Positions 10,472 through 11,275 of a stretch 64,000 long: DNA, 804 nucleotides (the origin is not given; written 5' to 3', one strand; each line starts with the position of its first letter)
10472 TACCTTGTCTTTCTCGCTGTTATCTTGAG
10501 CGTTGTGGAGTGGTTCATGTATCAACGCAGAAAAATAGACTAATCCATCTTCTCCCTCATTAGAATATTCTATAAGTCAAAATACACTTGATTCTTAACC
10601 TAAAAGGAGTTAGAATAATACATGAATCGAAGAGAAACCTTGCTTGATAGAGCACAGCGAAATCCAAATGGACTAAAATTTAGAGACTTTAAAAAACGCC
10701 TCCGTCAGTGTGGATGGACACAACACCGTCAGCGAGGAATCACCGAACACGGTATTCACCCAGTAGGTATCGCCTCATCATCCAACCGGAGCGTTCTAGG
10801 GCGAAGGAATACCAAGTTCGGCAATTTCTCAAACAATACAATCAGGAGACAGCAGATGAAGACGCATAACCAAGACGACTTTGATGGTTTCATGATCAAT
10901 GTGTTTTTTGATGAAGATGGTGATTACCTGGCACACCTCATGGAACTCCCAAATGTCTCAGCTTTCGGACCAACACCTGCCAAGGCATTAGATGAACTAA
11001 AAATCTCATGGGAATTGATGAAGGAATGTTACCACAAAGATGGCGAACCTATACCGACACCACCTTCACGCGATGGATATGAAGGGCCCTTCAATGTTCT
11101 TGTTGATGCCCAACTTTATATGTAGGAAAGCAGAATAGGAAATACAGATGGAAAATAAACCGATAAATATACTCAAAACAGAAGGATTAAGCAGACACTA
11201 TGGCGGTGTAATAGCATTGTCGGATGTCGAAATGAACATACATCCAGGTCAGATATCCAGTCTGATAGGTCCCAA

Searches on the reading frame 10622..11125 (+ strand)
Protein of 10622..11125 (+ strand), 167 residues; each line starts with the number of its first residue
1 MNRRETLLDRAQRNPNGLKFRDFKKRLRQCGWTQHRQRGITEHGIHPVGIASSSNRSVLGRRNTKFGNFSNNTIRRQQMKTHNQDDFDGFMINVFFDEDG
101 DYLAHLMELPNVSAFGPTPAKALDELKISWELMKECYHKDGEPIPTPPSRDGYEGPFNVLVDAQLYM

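Call 16: search_protein_families(library=pfam, proteins=[window:10622-11125:+], max_evalue=0.01)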
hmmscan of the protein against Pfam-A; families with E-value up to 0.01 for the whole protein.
window:10622-11125:+ (167 aa): 1 family
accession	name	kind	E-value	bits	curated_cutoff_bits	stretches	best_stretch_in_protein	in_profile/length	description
PF20086.4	DUF6478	-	0.0019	18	27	1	29-114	76-160/257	Family of unknown function (DUF6478)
